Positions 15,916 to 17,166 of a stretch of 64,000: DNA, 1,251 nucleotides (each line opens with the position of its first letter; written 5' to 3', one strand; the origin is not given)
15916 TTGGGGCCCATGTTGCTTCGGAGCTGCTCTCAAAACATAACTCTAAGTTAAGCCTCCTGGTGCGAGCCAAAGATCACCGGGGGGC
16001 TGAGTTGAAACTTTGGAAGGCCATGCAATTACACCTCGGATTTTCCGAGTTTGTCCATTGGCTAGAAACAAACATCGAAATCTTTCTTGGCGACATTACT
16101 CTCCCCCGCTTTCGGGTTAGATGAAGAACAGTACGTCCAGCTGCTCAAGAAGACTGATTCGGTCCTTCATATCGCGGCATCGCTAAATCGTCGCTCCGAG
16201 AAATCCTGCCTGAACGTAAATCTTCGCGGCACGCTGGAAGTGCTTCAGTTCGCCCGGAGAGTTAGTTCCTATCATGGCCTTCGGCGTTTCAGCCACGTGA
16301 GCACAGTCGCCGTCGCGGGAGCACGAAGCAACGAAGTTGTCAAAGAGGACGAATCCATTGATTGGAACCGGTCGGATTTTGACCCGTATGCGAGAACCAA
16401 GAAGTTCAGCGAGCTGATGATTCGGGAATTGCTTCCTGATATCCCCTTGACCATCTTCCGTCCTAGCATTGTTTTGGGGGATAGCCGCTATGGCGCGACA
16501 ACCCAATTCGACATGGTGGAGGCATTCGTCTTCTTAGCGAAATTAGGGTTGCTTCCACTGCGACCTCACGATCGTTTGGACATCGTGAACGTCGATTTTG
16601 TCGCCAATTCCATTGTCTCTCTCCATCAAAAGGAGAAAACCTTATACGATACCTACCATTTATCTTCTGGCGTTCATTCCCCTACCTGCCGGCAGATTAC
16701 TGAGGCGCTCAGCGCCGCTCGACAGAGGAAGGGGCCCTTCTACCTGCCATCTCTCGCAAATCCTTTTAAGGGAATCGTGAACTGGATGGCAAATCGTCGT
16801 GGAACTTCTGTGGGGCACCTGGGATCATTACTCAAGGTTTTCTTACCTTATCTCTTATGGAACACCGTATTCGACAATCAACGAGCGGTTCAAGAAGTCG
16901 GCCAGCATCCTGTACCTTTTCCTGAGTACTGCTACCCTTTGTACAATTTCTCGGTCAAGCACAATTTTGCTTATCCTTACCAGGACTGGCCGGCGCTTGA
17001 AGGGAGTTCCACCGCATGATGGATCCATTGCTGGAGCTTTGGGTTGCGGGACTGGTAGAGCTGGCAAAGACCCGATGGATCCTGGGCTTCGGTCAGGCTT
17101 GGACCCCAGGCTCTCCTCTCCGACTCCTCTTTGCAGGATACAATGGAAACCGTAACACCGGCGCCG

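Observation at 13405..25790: Eleven-gene lipid cluster resembling a disassembled ElbD-type ether-lipid module (acyl-CoA ligase, ACP, thioester reductase, AGPAT) plus lipid kinase and ICMT-like methyltransferase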

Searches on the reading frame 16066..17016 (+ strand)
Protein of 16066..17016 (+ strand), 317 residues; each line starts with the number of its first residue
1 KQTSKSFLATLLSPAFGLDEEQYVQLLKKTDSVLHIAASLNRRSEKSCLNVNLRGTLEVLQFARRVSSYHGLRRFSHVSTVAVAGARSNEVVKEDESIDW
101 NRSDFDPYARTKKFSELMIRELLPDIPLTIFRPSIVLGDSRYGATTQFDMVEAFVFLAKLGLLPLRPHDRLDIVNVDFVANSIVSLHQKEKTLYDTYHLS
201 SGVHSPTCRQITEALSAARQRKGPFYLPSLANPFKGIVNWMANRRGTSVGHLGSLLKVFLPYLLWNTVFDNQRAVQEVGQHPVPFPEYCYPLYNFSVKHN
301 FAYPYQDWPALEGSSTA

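Call 7: search_protein_families(library=pfam, proteins=[window:16066-17016:+], max_evalue=0.01)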
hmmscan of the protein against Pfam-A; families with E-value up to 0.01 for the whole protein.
window:16066-17016:+ (317 aa): 4 families
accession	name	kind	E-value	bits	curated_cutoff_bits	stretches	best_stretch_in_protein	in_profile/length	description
PF07993.18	NAD_binding_4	-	3.8e-31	108.6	20.1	1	12-183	71-258/258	Male sterility protein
PF01073.25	3Beta_HSD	-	2.9e-09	36.8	22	1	19-120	56-158/280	3-beta hydroxysteroid dehydrogenase/isomerase family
PF01370.27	Epimerase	-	8.5e-09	35.6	20.9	1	19-142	52-178/240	NAD dependent epimerase/dehydratase family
PF16363.11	GDP_Man_Dehyd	-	7.9e-06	26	27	1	19-121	63-166/332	GDP-mannose 4,6 dehydratase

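Call 43: search_protein_representatives(protein=window:16087-17016:+)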
Query: 310 residues. Proteins with E-value up to 0.001 (for the whole library): 5705; up to 1e-10: 1238; up to 1e-30: 69. The best 150 are listed.
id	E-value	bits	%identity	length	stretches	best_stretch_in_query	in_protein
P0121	2.1e-104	365.2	56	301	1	6-302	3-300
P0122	4.9e-93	327.9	53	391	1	8-304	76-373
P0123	4.0e-88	311.8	51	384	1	7-302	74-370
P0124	4.8e-86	304.9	61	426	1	6-245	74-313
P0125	1.4e-83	296.8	49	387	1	2-302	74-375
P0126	9.3e-83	294.1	51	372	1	9-301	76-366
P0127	8.6e-77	274.6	56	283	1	77-307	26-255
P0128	6.8e-75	268.3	46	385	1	5-302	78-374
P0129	6.6e-74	265.1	71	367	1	3-177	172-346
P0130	7.4e-72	258.4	67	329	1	4-183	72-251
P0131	1.4e-70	254.1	54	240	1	88-306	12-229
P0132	3.7e-70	252.8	46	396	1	4-303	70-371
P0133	2.7e-68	246.7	74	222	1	26-182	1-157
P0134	3.1e-68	246.5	42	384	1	4-300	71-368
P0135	1.3e-67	244.4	59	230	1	22-230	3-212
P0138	7.2e-66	238.7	39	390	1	4-303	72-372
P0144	1.9e-60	220.9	39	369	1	3-297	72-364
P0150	1.3e-49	185.3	35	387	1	4-303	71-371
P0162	2.8e-41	158.0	33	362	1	4-282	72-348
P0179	2.4e-34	135.2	31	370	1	7-286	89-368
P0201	1.3e-28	116.4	33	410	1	8-295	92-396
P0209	8.4e-27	110.4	34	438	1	6-235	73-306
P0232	2.4e-25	105.6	36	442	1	8-206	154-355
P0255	8.9e-24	100.5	33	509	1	4-211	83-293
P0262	1.3e-23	100.0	33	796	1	21-294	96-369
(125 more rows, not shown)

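Call 58: search_protein_families(library=pfam, proteins=[P0262, P0255, P0232, P0209, P0124, P0138, P0150, P0162, P0179, P0201], max_evalue=0.0001)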
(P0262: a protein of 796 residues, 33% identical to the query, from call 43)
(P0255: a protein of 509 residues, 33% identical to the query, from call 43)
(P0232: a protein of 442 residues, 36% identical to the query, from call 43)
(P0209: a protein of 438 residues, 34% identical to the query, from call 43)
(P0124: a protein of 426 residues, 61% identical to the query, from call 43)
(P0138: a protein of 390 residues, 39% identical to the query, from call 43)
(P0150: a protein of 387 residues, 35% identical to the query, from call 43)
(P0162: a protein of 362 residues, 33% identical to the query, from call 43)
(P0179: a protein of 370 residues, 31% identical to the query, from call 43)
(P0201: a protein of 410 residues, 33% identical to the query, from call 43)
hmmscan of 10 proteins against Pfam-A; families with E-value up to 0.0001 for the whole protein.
P0262 (796 aa): 5 families
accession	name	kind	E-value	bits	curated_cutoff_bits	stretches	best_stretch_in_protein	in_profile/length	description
PF07993.18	NAD_binding_4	-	3.5e-59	200.5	20.1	1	15-253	1-258/258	Male sterility protein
PF00501.34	AMP-binding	-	4.8e-15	55.7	29.9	1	391-761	8-380/384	AMP-binding enzyme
PF01370.27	Epimerase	-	2.4e-14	53.8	20.9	1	13-207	1-176/240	NAD dependent epimerase/dehydratase family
PF16363.11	GDP_Man_Dehyd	-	1.8e-08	34.6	27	1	14-193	1-171/332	GDP-mannose 4,6 dehydratase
PF01073.25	3Beta_HSD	-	2.7e-08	33.6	22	1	15-193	2-171/280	3-beta hydroxysteroid dehydrogenase/isomerase family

P0255 (509 aa): 5 families
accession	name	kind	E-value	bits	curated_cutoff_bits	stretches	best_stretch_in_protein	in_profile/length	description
PF07993.18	NAD_binding_4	-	5.3e-61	206.4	20.1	1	14-257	1-257/258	Male sterility protein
PF01370.27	Epimerase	-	1.7e-18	67.3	20.9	1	12-264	1-227/240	NAD dependent epimerase/dehydratase family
PF01073.25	3Beta_HSD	-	2.5e-10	40.3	22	1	14-212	2-185/280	3-beta hydroxysteroid dehydrogenase/isomerase family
PF13460.12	NAD_binding_10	-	6.5e-08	33.1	27.2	1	55-214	19-152/184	NAD(P)H-binding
PF04321.23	RmlD_sub_bind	-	1e-07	31.8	27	1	99-213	49-156/287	RmlD substrate binding domain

P0232 (442 aa): 4 families
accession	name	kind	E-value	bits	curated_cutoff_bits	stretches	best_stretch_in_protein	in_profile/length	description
PF07993.18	NAD_binding_4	-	5.3e-47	160.6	20.1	1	87-325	1-257/258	Male sterility protein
PF01370.27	Epimerase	-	7.9e-18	65.2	20.9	1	85-340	1-237/240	NAD dependent epimerase/dehydratase family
PF01073.25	3Beta_HSD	-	1e-08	35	22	1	168-282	66-187/280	3-beta hydroxysteroid dehydrogenase/isomerase family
PF04321.23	RmlD_sub_bind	-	7.3e-05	22.4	27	0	84-344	2-214/287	RmlD substrate binding domain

P0209 (438 aa): 7 families
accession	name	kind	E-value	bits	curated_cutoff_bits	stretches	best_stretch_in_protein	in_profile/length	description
PF07993.18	NAD_binding_4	-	6.5e-63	212.7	20.1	1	7-245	1-258/258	Male sterility protein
PF01370.27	Epimerase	-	1.2e-19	71.1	20.9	1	5-199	1-176/240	NAD dependent epimerase/dehydratase family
PF16363.11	GDP_Man_Dehyd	-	1.5e-10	41.5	27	1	6-184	1-170/332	GDP-mannose 4,6 dehydratase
PF04321.23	RmlD_sub_bind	-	1.3e-09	38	27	1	5-200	3-156/287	RmlD substrate binding domain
PF01073.25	3Beta_HSD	-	2.5e-07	30.4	22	1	6-197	1-183/280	3-beta hydroxysteroid dehydrogenase/isomerase family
PF13460.12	NAD_binding_10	-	1.1e-05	25.8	27.2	0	9-38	1-30/184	NAD(P)H-binding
PF08659.16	KR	-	1.5e-05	25.5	22.6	1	4-103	2-95/180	KR domain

P0124 (426 aa): 5 families
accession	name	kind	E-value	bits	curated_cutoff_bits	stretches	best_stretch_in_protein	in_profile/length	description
PF07993.18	NAD_binding_4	-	2.8e-48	164.8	20.1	1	5-244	1-258/258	Male sterility protein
PF01370.27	Epimerase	-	5.4e-17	62.5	20.9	1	3-215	1-193/240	NAD dependent epimerase/dehydratase family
PF16363.11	GDP_Man_Dehyd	-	2.1e-11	44.3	27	1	4-182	1-166/332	GDP-mannose 4,6 dehydratase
PF01073.25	3Beta_HSD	-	4.2e-11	42.8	22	1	5-181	2-158/280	3-beta hydroxysteroid dehydrogenase/isomerase family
PF13460.12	NAD_binding_10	-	1.2e-07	32.2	27.2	1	7-199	1-148/184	NAD(P)H-binding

P0138 (390 aa): 5 families
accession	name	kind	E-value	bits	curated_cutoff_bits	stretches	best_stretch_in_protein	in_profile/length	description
PF07993.18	NAD_binding_4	-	2.6e-40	138.6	20.1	1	6-244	1-258/258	Male sterility protein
PF01370.27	Epimerase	-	1.7e-13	51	20.9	1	5-250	2-227/240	NAD dependent epimerase/dehydratase family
PF16363.11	GDP_Man_Dehyd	-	2.9e-12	47.1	27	1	5-182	1-166/332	GDP-mannose 4,6 dehydratase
PF01073.25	3Beta_HSD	-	2.4e-07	30.5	22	1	6-276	2-264/280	3-beta hydroxysteroid dehydrogenase/isomerase family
PF13460.12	NAD_binding_10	-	3.8e-06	27.3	27.2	0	8-39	1-32/184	NAD(P)H-binding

P0150 (387 aa): 1 family
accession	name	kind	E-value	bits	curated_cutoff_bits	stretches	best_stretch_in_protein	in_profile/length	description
PF07993.18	NAD_binding_4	-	1.3e-21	77.4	20.1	1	5-240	1-255/258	Male sterility protein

P0162 (362 aa): 5 families
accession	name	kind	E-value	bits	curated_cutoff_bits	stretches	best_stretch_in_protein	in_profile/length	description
PF07993.18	NAD_binding_4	-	3.4e-43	148.1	20.1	1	4-244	1-258/258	Male sterility protein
PF01370.27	Epimerase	-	3.7e-14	53.2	20.9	1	2-211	1-186/240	NAD dependent epimerase/dehydratase family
PF01073.25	3Beta_HSD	-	8.6e-08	32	22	1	4-179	2-156/280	3-beta hydroxysteroid dehydrogenase/isomerase family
PF16363.11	GDP_Man_Dehyd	-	3.2e-06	27.3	27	1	3-182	1-166/332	GDP-mannose 4,6 dehydratase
PF02719.21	Polysacc_synt_2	-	4.4e-05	23.3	20.2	1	2-140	1-127/293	Polysaccharide biosynthesis protein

P0179 (370 aa): 2 families
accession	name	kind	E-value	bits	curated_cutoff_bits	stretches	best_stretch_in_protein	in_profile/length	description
PF07993.18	NAD_binding_4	-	2.7e-39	135.3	20.1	1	19-259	1-258/258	Male sterility protein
PF01370.27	Epimerase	-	1.4e-09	38.1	20.9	1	17-200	1-159/240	NAD dependent epimerase/dehydratase family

P0201 (410 aa): 3 families
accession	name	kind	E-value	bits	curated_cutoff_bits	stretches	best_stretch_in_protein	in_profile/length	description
PF07993.18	NAD_binding_4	-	7.1e-58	196.2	20.1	1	19-261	1-257/258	Male sterility protein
PF01370.27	Epimerase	-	2.3e-11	44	20.9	1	17-270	1-229/240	NAD dependent epimerase/dehydratase family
PF16363.11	GDP_Man_Dehyd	-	9.2e-05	22.5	27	0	19-166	2-137/332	GDP-mannose 4,6 dehydratase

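Call 59: find_encoding_contigs(protein=P0138, flank=10000, max_places=2)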
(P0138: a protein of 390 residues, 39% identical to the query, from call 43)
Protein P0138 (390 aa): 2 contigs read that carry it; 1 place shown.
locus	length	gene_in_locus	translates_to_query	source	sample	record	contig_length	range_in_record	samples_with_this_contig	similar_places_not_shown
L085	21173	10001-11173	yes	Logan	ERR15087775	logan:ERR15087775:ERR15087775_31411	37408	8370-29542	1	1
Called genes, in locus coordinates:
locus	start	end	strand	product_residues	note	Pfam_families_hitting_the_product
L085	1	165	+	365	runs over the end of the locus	PF13519:VWA_2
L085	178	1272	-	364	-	PF01007:IRK (weak), PF07885:Ion_trans_2, PF17655:IRK_C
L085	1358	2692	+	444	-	-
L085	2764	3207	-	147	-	-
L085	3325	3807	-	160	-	-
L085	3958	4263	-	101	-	-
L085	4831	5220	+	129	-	PF00072:Response_reg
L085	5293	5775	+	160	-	PF00293:NUDIX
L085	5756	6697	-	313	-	PF00126:HTH_1, PF03466:LysR_substrate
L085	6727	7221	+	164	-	PF09831:DUF2058 (faint)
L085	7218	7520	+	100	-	-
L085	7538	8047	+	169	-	PF04542:Sigma70_r2, PF08281:Sigma70_r4_2 (weak)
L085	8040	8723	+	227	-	-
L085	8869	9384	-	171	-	PF09351:DUF1993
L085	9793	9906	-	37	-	-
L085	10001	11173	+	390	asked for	PF01073:3Beta_HSD (weak), PF01370:Epimerase, PF07993:NAD_binding_4, PF13460:NAD_binding_10 (faint), PF16363:GDP_Man_Dehyd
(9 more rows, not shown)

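Call 60: find_encoding_contigs(protein=P0150, flank=10000, max_places=2)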
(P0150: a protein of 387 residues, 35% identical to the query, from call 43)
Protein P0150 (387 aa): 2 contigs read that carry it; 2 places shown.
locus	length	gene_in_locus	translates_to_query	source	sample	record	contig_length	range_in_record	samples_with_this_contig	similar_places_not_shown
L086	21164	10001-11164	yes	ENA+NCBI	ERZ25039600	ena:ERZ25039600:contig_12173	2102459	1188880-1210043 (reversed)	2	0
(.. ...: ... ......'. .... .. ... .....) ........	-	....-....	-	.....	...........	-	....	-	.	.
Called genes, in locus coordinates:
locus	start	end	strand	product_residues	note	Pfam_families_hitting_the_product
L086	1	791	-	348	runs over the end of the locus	PF25919:BSH_CusB (faint), PF00364:Biotin_lipoyl (faint), PF25917:BSH_RND, PF25973:BSH_CzcB (faint), PF25989:YknX_C (weak)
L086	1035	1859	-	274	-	PF00795:CN_hydrolase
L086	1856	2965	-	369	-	PF01098:FTSW_RODA_SPOVE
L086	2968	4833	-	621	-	PF03717:PBP_dimer, PF00905:Transpeptidase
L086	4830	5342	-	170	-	PF04093:MreD (weak)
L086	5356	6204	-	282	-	PF04085:MreC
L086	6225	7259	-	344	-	PF06723:MreB_Mbl, PF00022:Actin, PF00012:HSP70, PF11104:PilM_2 (faint), PF14450:FtsA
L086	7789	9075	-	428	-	PF00285:Citrate_synt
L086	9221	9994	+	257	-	PF00561:Abhydrolase_1, PF12146:Hydrolase_4 (faint), PF12697:Abhydrolase_6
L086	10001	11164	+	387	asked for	PF07993:NAD_binding_4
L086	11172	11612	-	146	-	PF21893:DUF6918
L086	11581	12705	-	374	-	PF02086:MethyltransfD12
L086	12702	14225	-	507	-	PF16697:Yop-YscD_cpl, PF00498:FHA, PF02518:HATPase_c, PF00072:Response_reg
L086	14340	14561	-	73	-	-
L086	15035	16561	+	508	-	PF11794:HpaB_N, PF03241:HpaB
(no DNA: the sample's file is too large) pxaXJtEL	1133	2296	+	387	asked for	PF07993:NAD_binding_4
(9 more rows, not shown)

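Call 67: find_encoding_contigs(protein=P0262, flank=8000, max_places=3)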
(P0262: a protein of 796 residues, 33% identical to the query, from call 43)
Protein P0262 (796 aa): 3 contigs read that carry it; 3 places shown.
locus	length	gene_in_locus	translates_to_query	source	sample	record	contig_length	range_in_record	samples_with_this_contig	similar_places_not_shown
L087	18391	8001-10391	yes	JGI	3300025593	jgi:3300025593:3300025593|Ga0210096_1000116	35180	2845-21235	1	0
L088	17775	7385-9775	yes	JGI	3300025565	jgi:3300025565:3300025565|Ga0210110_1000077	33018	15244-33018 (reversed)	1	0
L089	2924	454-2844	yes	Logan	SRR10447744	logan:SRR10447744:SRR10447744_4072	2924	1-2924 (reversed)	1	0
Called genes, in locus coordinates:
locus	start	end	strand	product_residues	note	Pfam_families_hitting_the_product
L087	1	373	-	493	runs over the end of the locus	PF02446:Glyco_hydro_77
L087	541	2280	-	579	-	PF03065:Glyco_hydro_57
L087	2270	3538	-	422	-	PF00483:NTP_transferase, PF12804:NTP_transf_3 (faint), PF25247:LbH_GLGC (faint), PF24894:Hexapep_GlmU, PF25084:LbH_EIF2B (weak)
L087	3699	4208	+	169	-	PF02806:Alpha-amylase_C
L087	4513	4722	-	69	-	-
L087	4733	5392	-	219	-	PF04402:SIMPL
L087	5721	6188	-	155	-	PF02566:OsmC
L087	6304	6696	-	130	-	PF01694:Rhomboid (faint)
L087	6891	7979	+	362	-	PF04055:Radical_SAM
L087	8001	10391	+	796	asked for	PF01073:3Beta_HSD, PF01370:Epimerase, PF07993:NAD_binding_4, PF16363:GDP_Man_Dehyd, PF00501:AMP-binding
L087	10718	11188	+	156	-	PF01161:PBP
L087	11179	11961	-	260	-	PF01738:DLH, PF00326:Peptidase_S9 (weak)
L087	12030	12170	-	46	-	PF20408:Abhydrolase_11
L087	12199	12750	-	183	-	PF03167:UDG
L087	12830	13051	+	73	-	-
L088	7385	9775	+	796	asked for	PF01073:3Beta_HSD, PF01370:Epimerase, PF07993:NAD_binding_4, PF16363:GDP_Man_Dehyd, PF00501:AMP-binding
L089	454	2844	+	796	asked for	PF01073:3Beta_HSD, PF01370:Epimerase, PF07993:NAD_binding_4, PF16363:GDP_Man_Dehyd, PF00501:AMP-binding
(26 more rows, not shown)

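Call 80: find_encoding_contigs(protein=P0134, flank=10000, max_places=2)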
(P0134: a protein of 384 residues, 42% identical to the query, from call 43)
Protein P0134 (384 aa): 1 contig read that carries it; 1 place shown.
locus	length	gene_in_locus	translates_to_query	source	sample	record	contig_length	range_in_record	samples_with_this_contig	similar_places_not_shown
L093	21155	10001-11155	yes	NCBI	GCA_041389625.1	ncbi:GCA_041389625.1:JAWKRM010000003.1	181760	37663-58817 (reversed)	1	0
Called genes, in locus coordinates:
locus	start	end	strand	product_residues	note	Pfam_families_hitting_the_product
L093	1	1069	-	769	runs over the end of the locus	PF19310:TOP_N, PF01432:Peptidase_M3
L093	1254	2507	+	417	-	PF00150:Cellulase, PF18564:Glyco_hydro_5_C (weak)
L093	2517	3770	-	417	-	PF00483:NTP_transferase, PF24894:Hexapep_GlmU, PF25084:LbH_EIF2B (weak), PF25247:LbH_GLGC (faint)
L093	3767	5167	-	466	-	PF08323:Glyco_transf_5, PF13439:Glyco_transf_4, PF13579:Glyco_trans_4_4, PF00534:Glycos_transf_1, PF13692:Glyco_trans_1_4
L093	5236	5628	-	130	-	-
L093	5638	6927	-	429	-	PF00285:Citrate_synt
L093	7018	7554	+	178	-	-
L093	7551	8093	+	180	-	-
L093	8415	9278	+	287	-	PF00561:Abhydrolase_1, PF12697:Abhydrolase_6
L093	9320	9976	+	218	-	-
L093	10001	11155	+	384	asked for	PF01073:3Beta_HSD, PF01370:Epimerase, PF07993:NAD_binding_4, PF16363:GDP_Man_Dehyd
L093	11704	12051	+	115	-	PF19279:YegS_C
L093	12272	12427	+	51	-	-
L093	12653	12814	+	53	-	-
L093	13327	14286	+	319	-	-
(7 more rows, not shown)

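Call 81: find_encoding_contigs(protein=P0144, flank=10000, max_places=2)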
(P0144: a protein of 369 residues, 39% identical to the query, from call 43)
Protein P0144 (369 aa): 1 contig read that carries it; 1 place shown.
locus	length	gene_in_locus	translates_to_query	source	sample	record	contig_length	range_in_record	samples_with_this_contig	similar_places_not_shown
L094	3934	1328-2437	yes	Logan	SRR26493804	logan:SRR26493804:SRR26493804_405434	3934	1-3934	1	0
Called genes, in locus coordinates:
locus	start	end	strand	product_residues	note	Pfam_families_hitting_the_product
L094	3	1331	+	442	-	?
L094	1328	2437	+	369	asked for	PF01073:3Beta_HSD (faint), PF01370:Epimerase, PF07993:NAD_binding_4, PF16363:GDP_Man_Dehyd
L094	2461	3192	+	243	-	-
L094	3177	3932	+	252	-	?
